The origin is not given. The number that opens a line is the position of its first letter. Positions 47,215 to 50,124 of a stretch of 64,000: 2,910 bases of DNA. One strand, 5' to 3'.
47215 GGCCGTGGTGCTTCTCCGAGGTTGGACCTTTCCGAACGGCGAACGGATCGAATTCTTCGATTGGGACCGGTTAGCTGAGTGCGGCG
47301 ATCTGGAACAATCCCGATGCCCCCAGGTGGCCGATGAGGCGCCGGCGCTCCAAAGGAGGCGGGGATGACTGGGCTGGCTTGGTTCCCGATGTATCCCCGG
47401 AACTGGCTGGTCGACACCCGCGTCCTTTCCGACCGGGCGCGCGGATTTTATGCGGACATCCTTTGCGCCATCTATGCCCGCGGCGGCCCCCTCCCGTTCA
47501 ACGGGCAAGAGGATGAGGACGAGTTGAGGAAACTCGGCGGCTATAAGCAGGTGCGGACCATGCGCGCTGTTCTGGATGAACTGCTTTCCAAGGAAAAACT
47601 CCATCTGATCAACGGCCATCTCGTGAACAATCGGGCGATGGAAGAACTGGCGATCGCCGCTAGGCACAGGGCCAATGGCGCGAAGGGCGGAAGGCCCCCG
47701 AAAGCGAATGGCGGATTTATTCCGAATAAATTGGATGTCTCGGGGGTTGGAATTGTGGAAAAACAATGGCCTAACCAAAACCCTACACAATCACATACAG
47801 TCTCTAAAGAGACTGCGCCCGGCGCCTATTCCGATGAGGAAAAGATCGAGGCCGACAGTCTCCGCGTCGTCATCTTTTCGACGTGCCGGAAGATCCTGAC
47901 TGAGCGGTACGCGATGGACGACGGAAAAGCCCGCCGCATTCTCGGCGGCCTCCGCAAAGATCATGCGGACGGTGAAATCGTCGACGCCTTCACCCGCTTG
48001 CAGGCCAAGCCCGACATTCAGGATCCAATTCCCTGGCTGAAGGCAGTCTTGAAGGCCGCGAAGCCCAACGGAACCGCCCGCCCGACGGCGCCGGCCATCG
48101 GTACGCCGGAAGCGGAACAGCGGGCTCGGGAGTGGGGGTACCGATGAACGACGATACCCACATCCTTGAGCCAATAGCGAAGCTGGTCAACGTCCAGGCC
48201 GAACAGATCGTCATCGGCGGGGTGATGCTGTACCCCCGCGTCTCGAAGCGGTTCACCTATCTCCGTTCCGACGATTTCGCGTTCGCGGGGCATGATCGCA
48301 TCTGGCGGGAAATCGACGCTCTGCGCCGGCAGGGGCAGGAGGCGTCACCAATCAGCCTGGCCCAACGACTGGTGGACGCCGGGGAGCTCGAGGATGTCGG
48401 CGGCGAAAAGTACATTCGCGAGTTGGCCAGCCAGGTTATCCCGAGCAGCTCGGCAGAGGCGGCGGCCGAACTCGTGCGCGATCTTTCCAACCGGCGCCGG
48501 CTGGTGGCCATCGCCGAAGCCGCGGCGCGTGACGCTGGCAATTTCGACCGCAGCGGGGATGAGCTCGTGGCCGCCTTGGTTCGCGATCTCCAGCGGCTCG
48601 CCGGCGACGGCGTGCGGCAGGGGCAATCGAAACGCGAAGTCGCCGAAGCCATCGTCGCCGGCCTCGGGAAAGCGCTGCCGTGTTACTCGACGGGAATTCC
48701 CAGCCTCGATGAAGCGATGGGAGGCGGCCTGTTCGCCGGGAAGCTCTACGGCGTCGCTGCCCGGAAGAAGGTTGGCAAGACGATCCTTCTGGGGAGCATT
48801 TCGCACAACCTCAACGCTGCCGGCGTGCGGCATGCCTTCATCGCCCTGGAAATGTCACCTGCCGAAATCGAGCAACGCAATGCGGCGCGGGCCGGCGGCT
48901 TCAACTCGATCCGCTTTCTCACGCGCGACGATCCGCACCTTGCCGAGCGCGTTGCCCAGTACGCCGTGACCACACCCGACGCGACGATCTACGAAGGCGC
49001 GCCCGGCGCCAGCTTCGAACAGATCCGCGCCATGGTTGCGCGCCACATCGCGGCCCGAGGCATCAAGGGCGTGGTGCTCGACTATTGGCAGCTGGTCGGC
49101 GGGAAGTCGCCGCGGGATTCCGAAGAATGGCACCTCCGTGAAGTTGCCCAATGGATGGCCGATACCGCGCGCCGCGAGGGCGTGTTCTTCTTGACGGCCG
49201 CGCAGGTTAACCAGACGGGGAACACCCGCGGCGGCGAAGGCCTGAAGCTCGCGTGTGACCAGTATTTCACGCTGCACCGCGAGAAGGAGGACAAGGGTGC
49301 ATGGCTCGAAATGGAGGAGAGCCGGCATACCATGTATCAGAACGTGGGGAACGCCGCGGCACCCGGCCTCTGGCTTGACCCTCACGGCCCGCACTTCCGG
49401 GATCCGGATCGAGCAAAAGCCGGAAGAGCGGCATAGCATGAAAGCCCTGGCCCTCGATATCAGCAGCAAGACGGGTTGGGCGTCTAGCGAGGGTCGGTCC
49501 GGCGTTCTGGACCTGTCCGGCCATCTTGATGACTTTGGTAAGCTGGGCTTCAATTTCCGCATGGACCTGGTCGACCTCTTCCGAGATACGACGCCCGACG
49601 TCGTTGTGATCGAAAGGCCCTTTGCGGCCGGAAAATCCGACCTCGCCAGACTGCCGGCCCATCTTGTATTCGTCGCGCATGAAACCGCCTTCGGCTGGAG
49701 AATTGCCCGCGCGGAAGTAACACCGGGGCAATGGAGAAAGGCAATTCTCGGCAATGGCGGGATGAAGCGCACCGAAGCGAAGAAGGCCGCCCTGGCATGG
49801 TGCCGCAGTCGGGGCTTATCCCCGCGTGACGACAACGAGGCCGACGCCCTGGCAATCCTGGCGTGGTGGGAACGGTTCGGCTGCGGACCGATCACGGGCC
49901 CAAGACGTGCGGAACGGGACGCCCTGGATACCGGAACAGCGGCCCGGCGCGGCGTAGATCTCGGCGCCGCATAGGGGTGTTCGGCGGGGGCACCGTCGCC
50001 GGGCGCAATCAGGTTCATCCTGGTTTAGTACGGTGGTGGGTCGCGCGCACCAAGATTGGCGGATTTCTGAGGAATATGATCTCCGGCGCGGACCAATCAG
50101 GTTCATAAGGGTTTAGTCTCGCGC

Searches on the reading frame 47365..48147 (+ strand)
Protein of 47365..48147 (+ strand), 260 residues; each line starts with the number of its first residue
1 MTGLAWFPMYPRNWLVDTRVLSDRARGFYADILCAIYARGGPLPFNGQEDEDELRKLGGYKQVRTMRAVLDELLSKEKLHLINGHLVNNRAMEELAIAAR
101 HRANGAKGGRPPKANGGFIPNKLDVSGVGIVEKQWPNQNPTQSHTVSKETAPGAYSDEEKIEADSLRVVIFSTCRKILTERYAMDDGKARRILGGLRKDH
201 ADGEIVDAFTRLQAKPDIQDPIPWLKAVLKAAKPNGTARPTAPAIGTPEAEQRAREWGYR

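Call 3: search_protein_families(library=pfam, proteins=[window:47365-48147:+], max_evalue=0.1)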
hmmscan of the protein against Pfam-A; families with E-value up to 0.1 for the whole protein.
window:47365-48147:+ (260 aa): 2 families
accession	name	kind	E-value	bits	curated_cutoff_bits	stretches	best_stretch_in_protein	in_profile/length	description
PF07120.17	DUF1376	-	2.3e-06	28.3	30.1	1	6-96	2-86/86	Protein of unknown function (DUF1376)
PF02633.19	Creatininase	-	0.039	13.8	31.3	1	66-165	88-182/238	Creatinine amidohydrolase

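Call 4: search_protein_families(library=phrogs, proteins=[window:47365-48147:+], max_evalue=0.1)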
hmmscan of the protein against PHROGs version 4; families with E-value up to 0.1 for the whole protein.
window:47365-48147:+ (260 aa): 7 families
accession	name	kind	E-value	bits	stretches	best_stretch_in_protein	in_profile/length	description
phrog_9327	-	DNA, RNA and nucleotide metabolism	3.1e-10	41.1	1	2-110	2-106/276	primosomal protein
phrog_3992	-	DNA, RNA and nucleotide metabolism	1e-05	26.2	1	1-104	2-100/345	primosomal protein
phrog_34432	-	unknown function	0.00029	21.9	1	18-98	20-96/220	-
phrog_21472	-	unknown function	0.0015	19.2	1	7-143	7-138/299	-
phrog_12767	-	unknown function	0.0016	19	1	10-114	7-109/324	-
phrog_24189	-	unknown function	0.0033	18.6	1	63-116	88-142/151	-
phrog_4118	-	DNA, RNA and nucleotide metabolism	0.03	14.8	1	15-148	12-138/315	primosomal protein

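Call 108: search_protein_families(library=padloc, proteins=[window:47365-48147:+], max_evalue=0.01)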
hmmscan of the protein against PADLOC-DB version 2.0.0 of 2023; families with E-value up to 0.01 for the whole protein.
window:47365-48147:+ (260 aa): 0 families

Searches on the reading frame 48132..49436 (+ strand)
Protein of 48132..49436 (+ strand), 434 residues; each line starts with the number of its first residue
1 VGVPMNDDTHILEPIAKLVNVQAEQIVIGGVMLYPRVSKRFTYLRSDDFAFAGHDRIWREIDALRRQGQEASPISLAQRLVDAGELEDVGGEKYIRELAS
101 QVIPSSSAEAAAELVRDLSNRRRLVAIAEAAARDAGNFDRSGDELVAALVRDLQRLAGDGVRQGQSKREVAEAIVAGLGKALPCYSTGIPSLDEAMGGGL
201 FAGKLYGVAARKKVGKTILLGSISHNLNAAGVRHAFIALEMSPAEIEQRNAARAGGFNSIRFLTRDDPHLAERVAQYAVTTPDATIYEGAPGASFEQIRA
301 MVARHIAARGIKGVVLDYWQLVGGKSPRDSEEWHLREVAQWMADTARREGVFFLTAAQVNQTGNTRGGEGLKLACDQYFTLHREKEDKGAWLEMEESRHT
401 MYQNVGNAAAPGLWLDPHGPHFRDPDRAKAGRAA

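Call 3: search_protein_families(library=pfam, proteins=[window:48132-49436:+], max_evalue=0.1)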
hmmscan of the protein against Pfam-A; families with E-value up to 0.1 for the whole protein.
window:48132-49436:+ (434 aa): 8 families
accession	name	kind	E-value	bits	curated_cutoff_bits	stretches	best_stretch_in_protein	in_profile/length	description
PF00772.26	DnaB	-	3.9e-19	69.1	23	1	19-117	4-103/103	DnaB-like helicase N terminal domain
PF03796.21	DnaB_C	-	1.6e-14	54.3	27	1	186-366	3-185/255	DnaB-like helicase C terminal domain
PF06745.19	ATPase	-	4.2e-05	23.5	26.6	1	186-388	2-194/231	KaiC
PF13481.12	AAA_25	-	0.0008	19.5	27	1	189-362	19-193/195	AAA domain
PF00475.24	IGPD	-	0.009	16.6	27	1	90-182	53-144/144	Imidazoleglycerol-phosphate dehydratase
PF05625.17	PAXNEB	-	0.019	14.5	28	1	180-209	14-43/366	PAXNEB protein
PF13472.12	Lipase_GDSL_2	-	0.039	14.9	32.9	1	290-357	80-150/178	GDSL-like Lipase/Acylhydrolase family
PF13671.12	AAA_33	-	0.091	13.5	27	0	228-255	93-120/143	AAA domain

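Call 4: search_protein_families(library=phrogs, proteins=[window:48132-49436:+], max_evalue=0.1)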
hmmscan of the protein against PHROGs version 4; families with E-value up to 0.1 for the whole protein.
window:48132-49436:+ (434 aa): 6 families
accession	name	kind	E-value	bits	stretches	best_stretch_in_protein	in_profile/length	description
phrog_19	-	DNA, RNA and nucleotide metabolism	5.1e-47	162.1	1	18-388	158-546/621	DnaB-like replicative helicase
phrog_239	-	DNA, RNA and nucleotide metabolism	2.1e-19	70.9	1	161-397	321-563/801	DNA primase/helicase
phrog_243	-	DNA, RNA and nucleotide metabolism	9.3e-10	38.9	1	180-367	16-199/273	DnaB-like replicative helicase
phrog_97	-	other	5.3e-06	26.9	1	177-223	42-93/506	UvsX-like recombinase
phrog_8337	-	DNA, RNA and nucleotide metabolism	0.0055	17.1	1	184-219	49-84/273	DNA repair protein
phrog_6481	-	unknown function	0.038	15.1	1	296-316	22-42/69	-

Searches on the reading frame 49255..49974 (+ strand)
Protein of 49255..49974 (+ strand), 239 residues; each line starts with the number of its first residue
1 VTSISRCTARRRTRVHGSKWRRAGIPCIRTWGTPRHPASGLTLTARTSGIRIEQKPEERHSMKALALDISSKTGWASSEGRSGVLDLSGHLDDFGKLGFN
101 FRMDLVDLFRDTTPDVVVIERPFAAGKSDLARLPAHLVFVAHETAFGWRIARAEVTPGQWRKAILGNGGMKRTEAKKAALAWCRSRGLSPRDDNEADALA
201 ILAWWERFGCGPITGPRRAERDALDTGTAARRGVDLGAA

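Call 3: search_protein_families(library=pfam, proteins=[window:49255-49974:+], max_evalue=0.1)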
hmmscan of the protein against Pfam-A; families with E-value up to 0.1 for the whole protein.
window:49255-49974:+ (239 aa): 0 families

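Call 4: search_protein_families(library=phrogs, proteins=[window:49255-49974:+], max_evalue=0.1)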
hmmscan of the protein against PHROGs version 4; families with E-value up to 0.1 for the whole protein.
window:49255-49974:+ (239 aa): 3 families
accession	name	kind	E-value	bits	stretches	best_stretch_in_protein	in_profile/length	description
phrog_159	-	DNA, RNA and nucleotide metabolism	9.4e-19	68.5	1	50-211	76-252/330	RuvC-like Holliday junction resolvase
phrog_827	-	DNA, RNA and nucleotide metabolism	0.0089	17.2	0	153-208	103-158/161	Holliday junction resolvase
phrog_1770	-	DNA, RNA and nucleotide metabolism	0.085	13.8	0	150-207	90-149/158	Holliday junction resolvase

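Call 108: search_protein_families(library=padloc, proteins=[window:49255-49974:+], max_evalue=0.01)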
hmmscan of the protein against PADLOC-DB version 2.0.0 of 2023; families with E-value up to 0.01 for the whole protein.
window:49255-49974:+ (239 aa): 0 families
